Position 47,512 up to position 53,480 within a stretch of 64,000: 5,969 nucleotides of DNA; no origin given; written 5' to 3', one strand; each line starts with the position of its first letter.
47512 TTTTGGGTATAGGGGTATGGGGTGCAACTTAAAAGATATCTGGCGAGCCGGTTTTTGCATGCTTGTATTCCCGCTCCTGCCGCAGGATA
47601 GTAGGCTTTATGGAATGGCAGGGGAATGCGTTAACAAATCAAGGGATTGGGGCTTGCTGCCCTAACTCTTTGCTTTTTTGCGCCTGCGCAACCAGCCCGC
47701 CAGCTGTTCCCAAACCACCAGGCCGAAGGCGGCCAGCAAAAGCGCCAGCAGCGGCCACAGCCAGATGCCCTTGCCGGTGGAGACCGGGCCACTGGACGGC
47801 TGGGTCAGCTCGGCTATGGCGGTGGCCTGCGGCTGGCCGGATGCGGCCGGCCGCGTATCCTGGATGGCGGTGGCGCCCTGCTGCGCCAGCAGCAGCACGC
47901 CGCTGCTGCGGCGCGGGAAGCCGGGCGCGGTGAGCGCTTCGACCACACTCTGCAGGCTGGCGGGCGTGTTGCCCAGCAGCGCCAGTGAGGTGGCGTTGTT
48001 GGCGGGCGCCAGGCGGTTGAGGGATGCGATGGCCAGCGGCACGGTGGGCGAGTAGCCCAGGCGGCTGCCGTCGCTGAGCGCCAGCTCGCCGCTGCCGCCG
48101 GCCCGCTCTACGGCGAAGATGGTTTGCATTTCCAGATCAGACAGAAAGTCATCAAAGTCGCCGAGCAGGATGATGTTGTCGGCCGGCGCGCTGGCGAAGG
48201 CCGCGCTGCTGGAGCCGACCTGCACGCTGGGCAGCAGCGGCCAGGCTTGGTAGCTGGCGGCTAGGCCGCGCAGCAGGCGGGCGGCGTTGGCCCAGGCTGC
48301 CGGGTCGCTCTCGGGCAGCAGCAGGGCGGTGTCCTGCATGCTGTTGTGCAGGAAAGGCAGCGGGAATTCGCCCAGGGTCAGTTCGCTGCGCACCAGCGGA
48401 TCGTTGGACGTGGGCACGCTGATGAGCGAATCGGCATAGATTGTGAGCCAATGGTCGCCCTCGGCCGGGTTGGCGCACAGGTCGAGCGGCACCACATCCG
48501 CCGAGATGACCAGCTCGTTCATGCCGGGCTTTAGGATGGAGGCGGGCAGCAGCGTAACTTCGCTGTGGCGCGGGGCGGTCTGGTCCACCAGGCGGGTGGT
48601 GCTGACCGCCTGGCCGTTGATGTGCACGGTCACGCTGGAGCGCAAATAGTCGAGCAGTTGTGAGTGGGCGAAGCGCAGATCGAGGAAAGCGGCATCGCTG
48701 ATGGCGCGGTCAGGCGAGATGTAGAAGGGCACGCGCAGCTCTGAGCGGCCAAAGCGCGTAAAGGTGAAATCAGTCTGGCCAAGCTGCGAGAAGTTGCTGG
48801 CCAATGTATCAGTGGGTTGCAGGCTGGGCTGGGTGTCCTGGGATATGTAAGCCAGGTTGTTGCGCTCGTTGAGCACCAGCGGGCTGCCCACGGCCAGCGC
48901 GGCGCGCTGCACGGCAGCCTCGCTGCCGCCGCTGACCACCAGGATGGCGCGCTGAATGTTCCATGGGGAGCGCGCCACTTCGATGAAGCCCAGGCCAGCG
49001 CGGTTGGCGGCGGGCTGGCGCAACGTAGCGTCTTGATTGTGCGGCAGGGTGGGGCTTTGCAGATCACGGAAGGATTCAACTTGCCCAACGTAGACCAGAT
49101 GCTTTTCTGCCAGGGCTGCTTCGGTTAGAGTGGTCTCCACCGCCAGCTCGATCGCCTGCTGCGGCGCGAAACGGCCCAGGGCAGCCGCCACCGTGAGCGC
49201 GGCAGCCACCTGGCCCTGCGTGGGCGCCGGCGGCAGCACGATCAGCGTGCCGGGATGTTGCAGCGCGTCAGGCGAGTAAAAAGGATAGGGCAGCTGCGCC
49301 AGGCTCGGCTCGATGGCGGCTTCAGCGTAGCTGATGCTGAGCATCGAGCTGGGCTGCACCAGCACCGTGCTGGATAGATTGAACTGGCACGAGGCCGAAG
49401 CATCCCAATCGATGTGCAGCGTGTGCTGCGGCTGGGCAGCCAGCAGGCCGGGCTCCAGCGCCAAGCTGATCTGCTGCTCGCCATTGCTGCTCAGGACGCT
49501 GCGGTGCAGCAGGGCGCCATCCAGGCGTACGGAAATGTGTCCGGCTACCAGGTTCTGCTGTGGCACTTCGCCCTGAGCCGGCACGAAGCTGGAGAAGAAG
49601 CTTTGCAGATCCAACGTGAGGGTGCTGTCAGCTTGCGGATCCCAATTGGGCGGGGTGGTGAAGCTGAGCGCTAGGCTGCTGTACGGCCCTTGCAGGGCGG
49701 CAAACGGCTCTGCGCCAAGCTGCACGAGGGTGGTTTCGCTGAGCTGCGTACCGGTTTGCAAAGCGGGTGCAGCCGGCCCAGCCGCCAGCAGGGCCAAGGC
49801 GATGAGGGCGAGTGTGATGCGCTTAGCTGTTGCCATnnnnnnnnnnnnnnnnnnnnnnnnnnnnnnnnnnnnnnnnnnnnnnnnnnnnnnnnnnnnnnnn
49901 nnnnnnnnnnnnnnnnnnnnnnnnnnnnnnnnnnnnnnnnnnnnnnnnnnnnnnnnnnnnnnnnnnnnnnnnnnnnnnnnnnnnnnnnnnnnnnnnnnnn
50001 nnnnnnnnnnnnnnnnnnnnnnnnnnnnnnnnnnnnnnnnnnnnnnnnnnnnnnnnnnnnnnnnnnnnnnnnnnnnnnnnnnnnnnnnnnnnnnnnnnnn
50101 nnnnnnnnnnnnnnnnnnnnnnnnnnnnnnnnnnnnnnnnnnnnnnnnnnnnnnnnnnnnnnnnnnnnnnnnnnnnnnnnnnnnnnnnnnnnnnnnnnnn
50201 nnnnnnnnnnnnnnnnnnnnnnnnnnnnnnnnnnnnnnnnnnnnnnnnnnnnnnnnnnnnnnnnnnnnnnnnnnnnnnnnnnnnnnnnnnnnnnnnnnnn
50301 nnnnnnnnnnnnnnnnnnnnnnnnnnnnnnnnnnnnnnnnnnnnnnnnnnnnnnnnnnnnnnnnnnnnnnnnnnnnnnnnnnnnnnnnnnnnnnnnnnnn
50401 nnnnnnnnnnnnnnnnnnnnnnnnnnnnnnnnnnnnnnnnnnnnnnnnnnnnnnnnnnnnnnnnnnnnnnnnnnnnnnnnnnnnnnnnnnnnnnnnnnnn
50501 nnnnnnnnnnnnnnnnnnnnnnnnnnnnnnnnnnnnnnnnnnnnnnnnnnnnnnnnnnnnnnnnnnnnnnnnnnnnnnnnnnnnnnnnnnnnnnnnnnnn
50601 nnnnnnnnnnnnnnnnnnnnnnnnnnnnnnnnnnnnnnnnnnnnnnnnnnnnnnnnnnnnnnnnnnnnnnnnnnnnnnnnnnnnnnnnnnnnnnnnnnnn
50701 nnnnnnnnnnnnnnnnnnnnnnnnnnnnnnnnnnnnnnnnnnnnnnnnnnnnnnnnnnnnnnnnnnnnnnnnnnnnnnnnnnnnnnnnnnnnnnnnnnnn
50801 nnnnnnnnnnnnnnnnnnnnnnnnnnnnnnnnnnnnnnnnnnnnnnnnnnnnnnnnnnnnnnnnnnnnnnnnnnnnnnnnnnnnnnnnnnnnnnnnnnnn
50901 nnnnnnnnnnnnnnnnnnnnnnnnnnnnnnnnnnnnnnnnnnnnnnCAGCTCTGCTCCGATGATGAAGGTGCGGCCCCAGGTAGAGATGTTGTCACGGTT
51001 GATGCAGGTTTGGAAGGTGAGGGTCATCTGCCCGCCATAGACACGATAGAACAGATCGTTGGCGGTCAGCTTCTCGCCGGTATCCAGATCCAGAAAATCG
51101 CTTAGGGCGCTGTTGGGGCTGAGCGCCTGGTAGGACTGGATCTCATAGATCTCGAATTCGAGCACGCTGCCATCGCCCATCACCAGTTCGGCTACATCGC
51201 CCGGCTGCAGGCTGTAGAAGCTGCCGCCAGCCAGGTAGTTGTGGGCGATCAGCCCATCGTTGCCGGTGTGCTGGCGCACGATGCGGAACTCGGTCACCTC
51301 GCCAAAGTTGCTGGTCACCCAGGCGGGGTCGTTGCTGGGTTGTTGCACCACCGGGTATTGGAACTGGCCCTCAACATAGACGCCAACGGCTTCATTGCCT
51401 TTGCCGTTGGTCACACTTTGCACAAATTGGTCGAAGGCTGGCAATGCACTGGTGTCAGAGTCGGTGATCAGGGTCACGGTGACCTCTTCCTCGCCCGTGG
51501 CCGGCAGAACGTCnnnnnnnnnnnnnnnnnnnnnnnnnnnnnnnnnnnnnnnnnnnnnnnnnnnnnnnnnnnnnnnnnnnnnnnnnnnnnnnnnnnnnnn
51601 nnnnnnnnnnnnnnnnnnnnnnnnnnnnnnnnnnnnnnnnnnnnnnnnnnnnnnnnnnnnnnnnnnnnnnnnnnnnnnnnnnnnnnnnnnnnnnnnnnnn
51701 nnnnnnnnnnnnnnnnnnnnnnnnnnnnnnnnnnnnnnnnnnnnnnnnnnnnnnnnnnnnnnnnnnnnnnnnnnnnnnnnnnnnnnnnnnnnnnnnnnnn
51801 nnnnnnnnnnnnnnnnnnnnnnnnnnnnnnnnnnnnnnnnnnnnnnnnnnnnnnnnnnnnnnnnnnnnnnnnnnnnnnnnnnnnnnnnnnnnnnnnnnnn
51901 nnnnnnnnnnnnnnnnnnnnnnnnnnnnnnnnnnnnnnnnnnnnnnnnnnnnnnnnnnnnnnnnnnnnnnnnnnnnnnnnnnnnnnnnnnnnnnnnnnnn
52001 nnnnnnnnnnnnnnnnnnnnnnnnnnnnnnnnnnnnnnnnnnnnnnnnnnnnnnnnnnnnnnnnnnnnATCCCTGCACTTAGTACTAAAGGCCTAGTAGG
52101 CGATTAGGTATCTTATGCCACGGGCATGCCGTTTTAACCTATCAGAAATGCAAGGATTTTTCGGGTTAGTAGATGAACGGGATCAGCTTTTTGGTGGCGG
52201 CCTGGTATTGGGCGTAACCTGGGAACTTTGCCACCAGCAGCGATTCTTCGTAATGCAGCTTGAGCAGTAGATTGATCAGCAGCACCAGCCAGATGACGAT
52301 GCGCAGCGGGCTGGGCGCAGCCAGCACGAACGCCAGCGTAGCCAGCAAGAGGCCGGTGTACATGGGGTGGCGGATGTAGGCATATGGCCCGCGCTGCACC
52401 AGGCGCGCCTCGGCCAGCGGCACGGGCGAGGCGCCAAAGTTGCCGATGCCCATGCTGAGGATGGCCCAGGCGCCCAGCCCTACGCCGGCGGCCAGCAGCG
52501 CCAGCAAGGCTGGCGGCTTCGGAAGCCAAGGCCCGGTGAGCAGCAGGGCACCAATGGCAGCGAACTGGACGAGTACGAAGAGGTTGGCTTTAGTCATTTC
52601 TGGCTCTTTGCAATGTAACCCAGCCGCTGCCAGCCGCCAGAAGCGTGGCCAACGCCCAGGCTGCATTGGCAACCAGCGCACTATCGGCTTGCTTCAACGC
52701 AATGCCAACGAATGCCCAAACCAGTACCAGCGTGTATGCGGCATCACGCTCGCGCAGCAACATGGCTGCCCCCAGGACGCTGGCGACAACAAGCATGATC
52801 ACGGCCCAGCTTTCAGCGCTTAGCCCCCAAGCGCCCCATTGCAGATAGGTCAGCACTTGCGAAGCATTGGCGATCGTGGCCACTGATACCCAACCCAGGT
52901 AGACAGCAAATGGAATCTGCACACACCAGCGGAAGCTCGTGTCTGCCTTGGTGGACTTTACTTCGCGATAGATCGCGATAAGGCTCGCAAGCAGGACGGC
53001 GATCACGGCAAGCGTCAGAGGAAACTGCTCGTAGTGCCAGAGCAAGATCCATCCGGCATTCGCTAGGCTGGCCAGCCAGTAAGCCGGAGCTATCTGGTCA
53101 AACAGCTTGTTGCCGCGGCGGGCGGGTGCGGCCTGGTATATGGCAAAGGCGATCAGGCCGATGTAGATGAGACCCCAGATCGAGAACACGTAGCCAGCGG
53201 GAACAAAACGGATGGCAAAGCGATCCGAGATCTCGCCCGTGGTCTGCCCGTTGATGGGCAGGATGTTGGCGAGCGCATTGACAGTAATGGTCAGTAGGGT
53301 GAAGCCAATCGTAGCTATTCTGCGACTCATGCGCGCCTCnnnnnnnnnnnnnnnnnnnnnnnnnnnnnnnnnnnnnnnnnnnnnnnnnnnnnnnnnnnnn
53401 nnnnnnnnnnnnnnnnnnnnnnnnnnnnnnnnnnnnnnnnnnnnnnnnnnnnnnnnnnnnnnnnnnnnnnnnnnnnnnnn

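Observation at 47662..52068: Three-gene envelope operon: TPR-sortase-like protein, Wzz-degenerate GGDEF fusion, BcsB-like protein, with no synthase/glycosyltransferase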

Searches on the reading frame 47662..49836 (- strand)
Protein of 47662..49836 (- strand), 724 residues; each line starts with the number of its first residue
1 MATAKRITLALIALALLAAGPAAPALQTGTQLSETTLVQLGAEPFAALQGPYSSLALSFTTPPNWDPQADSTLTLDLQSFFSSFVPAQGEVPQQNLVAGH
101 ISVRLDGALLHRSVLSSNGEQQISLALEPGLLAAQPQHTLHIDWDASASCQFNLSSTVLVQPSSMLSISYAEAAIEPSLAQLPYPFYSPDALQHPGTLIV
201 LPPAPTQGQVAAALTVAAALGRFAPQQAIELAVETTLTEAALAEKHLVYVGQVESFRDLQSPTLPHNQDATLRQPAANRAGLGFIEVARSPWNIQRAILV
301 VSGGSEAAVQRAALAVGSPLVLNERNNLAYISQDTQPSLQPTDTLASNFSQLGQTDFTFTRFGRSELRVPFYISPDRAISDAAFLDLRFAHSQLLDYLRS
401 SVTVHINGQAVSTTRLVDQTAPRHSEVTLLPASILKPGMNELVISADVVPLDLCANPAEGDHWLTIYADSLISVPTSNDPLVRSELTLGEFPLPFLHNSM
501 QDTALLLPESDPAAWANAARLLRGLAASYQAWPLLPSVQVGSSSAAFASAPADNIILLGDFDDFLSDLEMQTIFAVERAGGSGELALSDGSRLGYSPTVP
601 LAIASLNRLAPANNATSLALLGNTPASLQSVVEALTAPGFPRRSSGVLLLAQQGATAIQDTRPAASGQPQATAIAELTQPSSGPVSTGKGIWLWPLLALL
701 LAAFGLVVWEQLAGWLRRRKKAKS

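Call 6: search_protein_families(library=pfam, proteins=[window:47662-49836:-], max_evalue=1)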
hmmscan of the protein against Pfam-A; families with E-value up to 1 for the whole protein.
window:47662-49836:- (724 aa): 1 family
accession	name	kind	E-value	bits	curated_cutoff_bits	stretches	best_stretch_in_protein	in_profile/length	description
PF03170.19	BcsB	-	6.9e-31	107.7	21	1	34-563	5-532/606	Bacterial cellulose synthase subunit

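Call 7: search_protein_families(library=ncbifam, proteins=[window:47662-49836:-], max_evalue=1)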
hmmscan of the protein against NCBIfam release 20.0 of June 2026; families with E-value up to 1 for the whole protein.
window:47662-49836:- (724 aa): 5 families
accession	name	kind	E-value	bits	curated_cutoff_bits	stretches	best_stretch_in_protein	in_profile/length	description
NF008323.1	PRK11114.1-1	equivalog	2.6e-14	52.4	750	2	361-499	19-153/712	cellulose biosynthesis cyclic di-GMP-binding regulatory protein BcsB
NF008325.0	PRK11114.1-3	equivalog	1.2e-12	46.8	922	2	325-506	40-217/766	cellulose biosynthesis cyclic di-GMP-binding regulatory protein BcsB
NF008324.0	PRK11114.1-2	equivalog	1.4e-12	46.6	972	2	149-328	215-377/824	cellulose biosynthesis cyclic di-GMP-binding regulatory protein BcsB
NF008329.0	PRK11114.2-3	equivalog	3.4e-07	29.1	1098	1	283-511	251-493/713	cellulose biosynthesis cyclic di-GMP-binding regulatory protein BcsB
NF008330.0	PRK11114.2-4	subfamily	3.9e-07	28.5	945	2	312-498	17-202/761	cellulose biosynthesis cyclic di-GMP-binding regulatory protein BcsB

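Call 48: find_homologous_proteins(query=window:47662-49836:-, max_evalue=1e-10)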
Query window:47662-49836:- (724 aa): 25 proteins with E <= 1e-10 among 8000 candidates.
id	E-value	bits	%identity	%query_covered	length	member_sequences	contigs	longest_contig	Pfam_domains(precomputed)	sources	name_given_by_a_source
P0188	0.0e+0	1556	100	100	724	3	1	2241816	PF03170.20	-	-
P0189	0.0e+0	1472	95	99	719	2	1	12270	PF03170.20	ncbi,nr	ncbi:MAG: cellulose biosynthesis cyclic di-GMP-binding regulatory protein BcsB [Anaerolineales bacte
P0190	0.0e+0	1380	89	97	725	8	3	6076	PF03170.20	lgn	-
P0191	0.0e+0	1379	88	100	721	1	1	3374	PF03170.20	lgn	-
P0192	0.0e+0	1369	87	99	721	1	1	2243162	PF03170.20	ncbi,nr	ncbi:MAG: cellulose biosynthesis cyclic di-GMP-binding regulatory protein BcsB [Anaerolineales bacte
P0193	0.0e+0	1365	87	100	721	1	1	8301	PF03170.20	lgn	-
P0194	0.0e+0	1362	87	100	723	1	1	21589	PF03170.20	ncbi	-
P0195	8.8e-282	955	61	100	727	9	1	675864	PF03170.20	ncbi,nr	ncbi:MAG: cellulose biosynthesis cyclic di-GMP-binding regulatory protein BcsB [Anaerolineales bacte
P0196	1.3e-272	924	61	100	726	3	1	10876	PF03170.20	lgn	-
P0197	6.7e-265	899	60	100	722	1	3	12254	PF03170.20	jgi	jgi:hypothetical protein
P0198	1.8e-238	812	55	99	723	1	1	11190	PF03170.20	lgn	-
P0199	3.0e-232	791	54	97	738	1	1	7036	PF03170.20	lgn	-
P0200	7.3e-225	767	54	97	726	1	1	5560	PF03170.20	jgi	jgi:hypothetical protein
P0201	1.3e-199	683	48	95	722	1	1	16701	PF03170.20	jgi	jgi:hypothetical protein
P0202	1.7e-191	656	48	100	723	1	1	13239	PF03170.20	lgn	-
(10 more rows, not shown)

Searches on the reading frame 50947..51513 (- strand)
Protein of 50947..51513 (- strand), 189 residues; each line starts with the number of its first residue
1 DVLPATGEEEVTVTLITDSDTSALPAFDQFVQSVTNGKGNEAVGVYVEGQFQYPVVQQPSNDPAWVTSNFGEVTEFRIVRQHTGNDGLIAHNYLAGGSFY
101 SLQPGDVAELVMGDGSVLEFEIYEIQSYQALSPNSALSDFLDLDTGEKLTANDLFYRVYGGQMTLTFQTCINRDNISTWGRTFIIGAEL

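Call 39: search_solved_structures(query=A2, max_evalue=10, show_alignments=2)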
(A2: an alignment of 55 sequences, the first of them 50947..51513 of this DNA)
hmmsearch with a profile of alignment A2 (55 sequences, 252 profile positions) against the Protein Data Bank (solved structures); distinct sequences matched with E-value up to 10: 1.
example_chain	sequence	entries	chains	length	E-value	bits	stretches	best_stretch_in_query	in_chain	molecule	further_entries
8zvk_A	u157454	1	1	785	0.0082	19.1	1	43-111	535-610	AaBgIC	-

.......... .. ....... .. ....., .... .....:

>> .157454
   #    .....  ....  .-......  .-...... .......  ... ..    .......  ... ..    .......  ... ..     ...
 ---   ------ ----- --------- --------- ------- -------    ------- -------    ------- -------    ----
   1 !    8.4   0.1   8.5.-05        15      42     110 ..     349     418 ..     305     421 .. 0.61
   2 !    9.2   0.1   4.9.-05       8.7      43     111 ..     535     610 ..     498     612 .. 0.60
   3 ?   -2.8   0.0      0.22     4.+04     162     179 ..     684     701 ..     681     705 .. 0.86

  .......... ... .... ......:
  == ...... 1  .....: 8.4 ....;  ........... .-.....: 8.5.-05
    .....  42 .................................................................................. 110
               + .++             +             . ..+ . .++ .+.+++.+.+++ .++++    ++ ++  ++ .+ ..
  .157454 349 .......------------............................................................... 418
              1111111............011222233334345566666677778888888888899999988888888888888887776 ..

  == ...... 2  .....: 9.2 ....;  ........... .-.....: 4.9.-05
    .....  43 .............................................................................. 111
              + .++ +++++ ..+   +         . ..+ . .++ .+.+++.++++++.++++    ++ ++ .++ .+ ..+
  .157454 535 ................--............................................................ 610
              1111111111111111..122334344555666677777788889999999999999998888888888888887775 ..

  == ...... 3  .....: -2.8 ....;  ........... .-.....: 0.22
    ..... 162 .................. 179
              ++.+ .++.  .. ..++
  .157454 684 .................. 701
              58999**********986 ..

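Call 43: predict_structure(alignment_id=A2)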
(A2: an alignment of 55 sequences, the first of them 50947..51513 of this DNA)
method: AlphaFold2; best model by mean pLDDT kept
length: 189 residues; sequences in the alignment: 55
mean_pLDDT: 91.3   pTM: 0.81
mean pLDDT of the five models: 91.3, 90.3, 87.0, 85.3, 84.1
residues with pLDDT >= 90: 148; 70-90: 19; 50-70: 22; < 50: 0
segments of 3 or more residues with pLDDT < 50: none
pLDDT, mean of each block of 10 residues (from residue 1): 62 62 85 97 98 97 94 97 96 92 98 98 98 90 97 97 96 85 97
secondary structure, 60 per line:
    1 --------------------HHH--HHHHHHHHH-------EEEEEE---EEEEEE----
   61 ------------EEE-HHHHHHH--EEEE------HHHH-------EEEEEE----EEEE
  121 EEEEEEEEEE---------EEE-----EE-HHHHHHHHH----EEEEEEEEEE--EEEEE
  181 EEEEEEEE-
elements in order: H26-34 E42-47 E51-56 E73-75 H77-83 E86-89 H96-99 E107-112 E117-130 E140-142 H151-159 E164-173 E176-188

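Call 45: fold_search(model_id=the predicted structure, library=pdb)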
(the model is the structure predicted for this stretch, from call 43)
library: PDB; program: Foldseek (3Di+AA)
matches with E <= 10: 490; with E <= 0.001: 102
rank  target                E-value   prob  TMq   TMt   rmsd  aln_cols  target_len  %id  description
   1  4d70_A                1.2e-07  1.00  0.46  0.53   7.5       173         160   16  Structural, biophysical and biochemical analyses of a Clostridium perfringens Sortase D5 transpeptidase (released 2015-07-15)
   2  6ixz_B                1.7e-07  1.00  0.45  0.48  10.4       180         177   13  X-ray structure of sortase C from Clostridium perfringens SM101 (released 2019-08-14)
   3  2xwg_D                2.7e-07  1.00  0.48  0.49   8.0       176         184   15  Crystal structure of sortase C-1 from Actinomyces oris (formerly Actinomyces naeslundii) (released 2011-02-23)
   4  3tbe_C                3.5e-07  1.00  0.47  0.47   9.9       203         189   11  The crystal structure of the complex of Streptococcus agalactiae sortase C1 and MTSET (released 2011-10-26)
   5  6ixz_A                3.5e-07  1.00  0.43  0.43  10.7       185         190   16  X-ray structure of sortase C from Clostridium perfringens SM101 (released 2019-08-14)
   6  7d6t_B                6.0e-07  1.00  0.45  0.46  10.2       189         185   15  X-ray structure of Clostridium perfringens sortase C with the C-terminal cell wall sorting motif. (released 2021-06-02)
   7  3tbe_E                6.8e-07  1.00  0.47  0.46  10.4       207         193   11  The crystal structure of the complex of Streptococcus agalactiae sortase C1 and MTSET (released 2011-10-26)
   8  3tbe_F                8.1e-07  1.00  0.46  0.46   6.7       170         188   14  The crystal structure of the complex of Streptococcus agalactiae sortase C1 and MTSET (released 2011-10-26)
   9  2xwg_B                9.2e-07  1.00  0.47  0.48   5.7       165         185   16  Crystal structure of sortase C-1 from Actinomyces oris (formerly Actinomyces naeslundii) (released 2011-02-23)
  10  4d7w                  9.2e-07  1.00  0.46  0.45   6.7       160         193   10  Crystal structure of sortase C1 (SrtC1) from Streptococcus agalactiae (released 2015-08-19)
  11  3tbe_A                9.2e-07  1.00  0.46  0.45  10.4       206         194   12  The crystal structure of the complex of Streptococcus agalactiae sortase C1 and MTSET (released 2011-10-26)
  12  3tbe_B                9.7e-07  1.00  0.46  0.46   9.2       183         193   12  The crystal structure of the complex of Streptococcus agalactiae sortase C1 and MTSET (released 2011-10-26)
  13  3rbk_B                9.7e-07  1.00  0.43  0.45   8.5       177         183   14  The Type II Crystal Structure of Streptococcus agalactiae Sortase C1 (released 2011-09-07)
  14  7f87_A                1.2e-06  1.00  0.46  0.58   6.6       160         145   14  Crystal structure of housekeeping sortase SrtA bound with self derived tripeptide from Lactobacillus rhamnosus GG (released 2022-07-06)
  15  3tbe_D                1.2e-06  1.00  0.47  0.46  11.3       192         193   12  The crystal structure of the complex of Streptococcus agalactiae sortase C1 and MTSET (released 2011-10-26)
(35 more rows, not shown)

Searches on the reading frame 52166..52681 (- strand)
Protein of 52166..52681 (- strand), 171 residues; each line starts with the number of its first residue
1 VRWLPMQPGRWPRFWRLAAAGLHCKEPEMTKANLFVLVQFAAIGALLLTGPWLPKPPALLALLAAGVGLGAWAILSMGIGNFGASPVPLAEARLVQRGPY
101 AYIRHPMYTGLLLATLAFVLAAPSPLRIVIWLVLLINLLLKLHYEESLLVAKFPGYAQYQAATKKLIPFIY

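Call 105: search_protein_families(library=pfam, proteins=[window:52166-52681:-], max_evalue=0.1)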
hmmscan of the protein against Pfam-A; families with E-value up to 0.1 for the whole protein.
window:52166-52681:- (171 aa): 5 families
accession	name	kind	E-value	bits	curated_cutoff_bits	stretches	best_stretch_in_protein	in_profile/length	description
PF04191.18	PEMT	-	3.5e-11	43.9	25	1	61-152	8-101/105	Phospholipid methyltransferase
PF04140.19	ICMT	-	3.9e-08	34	24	1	66-150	8-94/95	Isoprenylcysteine carboxyl methyltransferase (ICMT) family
PF02544.21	Steroid_dh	-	0.0022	18.4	22.6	1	95-171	77-150/150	3-oxo-5-alpha-steroid 4-dehydrogenase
PF06966.17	DUF1295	-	0.025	14.5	20.4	1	88-141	149-202/235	Protein of unknown function (DUF1295)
PF06081.17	ArAE_1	-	0.084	13.4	22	0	109-152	60-103/141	Aromatic acid exporter family member 1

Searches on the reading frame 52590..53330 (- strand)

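Call 8: search_protein_families(library=pfam, proteins=[window:52590-53330:-], max_evalue=0.01)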
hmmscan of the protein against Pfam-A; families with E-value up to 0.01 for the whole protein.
window:52590-53330:- (246 aa): 1 family
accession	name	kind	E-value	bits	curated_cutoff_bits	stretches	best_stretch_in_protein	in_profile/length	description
PF03073.20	TspO_MBR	-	5.4e-06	26.7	24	1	41-157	31-142/145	TspO/MBR family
